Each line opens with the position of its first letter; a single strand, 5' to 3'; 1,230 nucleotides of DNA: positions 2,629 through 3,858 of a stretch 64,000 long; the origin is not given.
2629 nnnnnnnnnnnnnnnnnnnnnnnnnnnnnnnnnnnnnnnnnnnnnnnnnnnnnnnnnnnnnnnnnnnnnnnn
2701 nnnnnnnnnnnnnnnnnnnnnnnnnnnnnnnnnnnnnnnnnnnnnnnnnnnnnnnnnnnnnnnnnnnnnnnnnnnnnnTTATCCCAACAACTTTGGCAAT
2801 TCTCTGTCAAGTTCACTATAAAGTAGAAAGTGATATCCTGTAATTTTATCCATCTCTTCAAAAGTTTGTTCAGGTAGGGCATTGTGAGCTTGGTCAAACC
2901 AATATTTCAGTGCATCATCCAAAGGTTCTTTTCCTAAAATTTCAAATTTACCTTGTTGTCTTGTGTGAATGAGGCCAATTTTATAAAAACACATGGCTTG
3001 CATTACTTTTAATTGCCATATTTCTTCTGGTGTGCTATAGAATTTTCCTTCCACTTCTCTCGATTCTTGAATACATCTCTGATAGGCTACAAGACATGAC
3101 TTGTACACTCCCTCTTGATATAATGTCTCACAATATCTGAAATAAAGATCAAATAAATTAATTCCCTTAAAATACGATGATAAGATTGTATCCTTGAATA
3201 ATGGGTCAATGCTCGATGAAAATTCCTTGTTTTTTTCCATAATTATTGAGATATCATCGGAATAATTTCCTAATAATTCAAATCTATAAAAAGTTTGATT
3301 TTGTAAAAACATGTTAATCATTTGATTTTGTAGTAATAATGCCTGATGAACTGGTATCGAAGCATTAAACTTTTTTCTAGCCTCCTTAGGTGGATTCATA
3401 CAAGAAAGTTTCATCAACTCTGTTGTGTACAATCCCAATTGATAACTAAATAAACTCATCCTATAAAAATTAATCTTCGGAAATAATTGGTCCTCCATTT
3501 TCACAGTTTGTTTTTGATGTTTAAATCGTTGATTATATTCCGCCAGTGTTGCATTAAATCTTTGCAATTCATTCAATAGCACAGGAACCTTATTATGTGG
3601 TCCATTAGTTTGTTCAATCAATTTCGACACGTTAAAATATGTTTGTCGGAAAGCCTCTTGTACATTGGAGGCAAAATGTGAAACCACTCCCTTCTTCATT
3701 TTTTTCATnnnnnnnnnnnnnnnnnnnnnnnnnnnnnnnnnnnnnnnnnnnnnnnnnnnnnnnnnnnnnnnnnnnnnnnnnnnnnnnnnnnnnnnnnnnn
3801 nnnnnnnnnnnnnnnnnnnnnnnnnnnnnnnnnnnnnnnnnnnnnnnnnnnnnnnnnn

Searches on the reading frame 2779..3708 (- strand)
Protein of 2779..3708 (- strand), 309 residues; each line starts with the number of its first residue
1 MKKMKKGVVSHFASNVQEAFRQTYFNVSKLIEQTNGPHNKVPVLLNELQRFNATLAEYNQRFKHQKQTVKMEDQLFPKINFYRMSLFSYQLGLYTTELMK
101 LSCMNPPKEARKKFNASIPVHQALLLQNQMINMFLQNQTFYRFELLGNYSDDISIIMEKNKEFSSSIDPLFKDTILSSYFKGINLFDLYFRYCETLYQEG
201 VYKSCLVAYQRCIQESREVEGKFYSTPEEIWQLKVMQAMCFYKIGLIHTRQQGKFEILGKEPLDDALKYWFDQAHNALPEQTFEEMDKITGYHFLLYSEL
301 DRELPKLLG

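Call 17: list_cluster_members(proteins=[window:2779-3708:-, window:7357-9129:-, window:13616-14857:+, window:14881-15516:-, window:15536-16426:-, window:16930-17832:-, window:23317-24597:+, window:30957-31898:+, window:31913-33583:-, window:35139-38096:-])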
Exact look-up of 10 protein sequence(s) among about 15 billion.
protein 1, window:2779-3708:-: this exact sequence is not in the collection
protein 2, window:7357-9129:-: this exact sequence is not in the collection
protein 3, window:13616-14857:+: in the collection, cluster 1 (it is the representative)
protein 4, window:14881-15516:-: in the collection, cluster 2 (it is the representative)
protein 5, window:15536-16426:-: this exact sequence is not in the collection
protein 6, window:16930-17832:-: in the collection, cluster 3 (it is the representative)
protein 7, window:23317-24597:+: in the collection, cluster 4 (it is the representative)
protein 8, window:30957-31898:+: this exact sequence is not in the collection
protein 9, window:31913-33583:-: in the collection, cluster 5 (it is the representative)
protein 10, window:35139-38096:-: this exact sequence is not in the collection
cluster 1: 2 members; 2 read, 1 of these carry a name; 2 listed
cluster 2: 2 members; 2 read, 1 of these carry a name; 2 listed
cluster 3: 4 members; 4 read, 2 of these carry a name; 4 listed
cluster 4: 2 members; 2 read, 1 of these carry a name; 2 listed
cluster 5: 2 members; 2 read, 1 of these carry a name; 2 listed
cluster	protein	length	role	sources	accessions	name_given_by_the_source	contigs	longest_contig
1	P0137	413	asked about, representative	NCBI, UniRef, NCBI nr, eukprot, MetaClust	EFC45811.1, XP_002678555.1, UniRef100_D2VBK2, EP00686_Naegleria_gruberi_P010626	predicted protein [Naegleria gruberi] | Predicted protein n=1 Tax=Naegleria gruberi TaxID=5762 RepID=D2VBK2_NAEGR | uncharacterized protein NAEGRDRAFT_48223 [Naegleria gruberi]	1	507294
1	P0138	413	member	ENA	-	-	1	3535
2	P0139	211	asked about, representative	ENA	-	-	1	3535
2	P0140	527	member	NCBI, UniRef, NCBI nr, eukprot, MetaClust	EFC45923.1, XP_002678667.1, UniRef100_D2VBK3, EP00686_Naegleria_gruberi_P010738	jmjc domain-containing protein [Naegleria gruberi] | Jmjc domain-containing protein n=1 Tax=Naegleria gruberi TaxID=5762 RepID=D2VBK3_NAEGR | XP_002678667.1 jmjc domain-containing protein [Naegleria gruberi strain NEG-M]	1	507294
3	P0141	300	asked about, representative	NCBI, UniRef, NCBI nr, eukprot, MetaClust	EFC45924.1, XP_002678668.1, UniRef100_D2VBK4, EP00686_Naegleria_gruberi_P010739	predicted protein [Naegleria gruberi] | Proteasome subunit beta n=1 Tax=Naegleria gruberi TaxID=5762 RepID=D2VBK4_NAEGR | uncharacterized protein NAEGRDRAFT_57706 [Naegleria gruberi]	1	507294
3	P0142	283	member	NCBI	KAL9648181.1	hypothetical protein ABK040_009185 [Willaertia magna]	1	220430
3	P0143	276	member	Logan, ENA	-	-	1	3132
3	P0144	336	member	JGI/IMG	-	-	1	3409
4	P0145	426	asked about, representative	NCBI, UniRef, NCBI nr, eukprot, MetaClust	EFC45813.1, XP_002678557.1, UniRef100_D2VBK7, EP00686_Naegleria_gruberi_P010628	predicted protein [Naegleria gruberi] | Predicted protein n=1 Tax=Naegleria gruberi TaxID=5762 RepID=D2VBK7_NAEGR | uncharacterized protein NAEGRDRAFT_48227 [Naegleria gruberi]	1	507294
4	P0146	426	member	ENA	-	-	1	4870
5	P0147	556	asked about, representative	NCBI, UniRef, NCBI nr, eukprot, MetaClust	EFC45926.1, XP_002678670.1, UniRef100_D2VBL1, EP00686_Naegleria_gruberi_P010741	predicted protein [Naegleria gruberi] | Predicted protein n=1 Tax=Naegleria gruberi TaxID=5762 RepID=D2VBL1_NAEGR | uncharacterized protein NAEGRDRAFT_57710 [Naegleria gruberi]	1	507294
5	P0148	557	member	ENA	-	-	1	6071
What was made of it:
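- Four window ORFs are exact matches to N. gruberi NEG-M RefSeq proteins (call 17). The consecutive UniProt accessions of the neighbouring genes leave no slot for a gene model here, which is an inference from call 17.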

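Call 18: find_encoding_contigs(protein=P0146, flank=10000, max_places=4)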
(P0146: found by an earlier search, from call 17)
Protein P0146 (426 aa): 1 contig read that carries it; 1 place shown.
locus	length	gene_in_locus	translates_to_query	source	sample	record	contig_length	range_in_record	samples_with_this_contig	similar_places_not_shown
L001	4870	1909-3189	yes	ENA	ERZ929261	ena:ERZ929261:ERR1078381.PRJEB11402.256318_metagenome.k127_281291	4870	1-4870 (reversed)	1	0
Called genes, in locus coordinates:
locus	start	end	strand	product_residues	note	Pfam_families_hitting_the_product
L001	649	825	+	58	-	-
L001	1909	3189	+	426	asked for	-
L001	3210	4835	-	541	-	PF00293:NUDIX (faint), PF01008:IF-2B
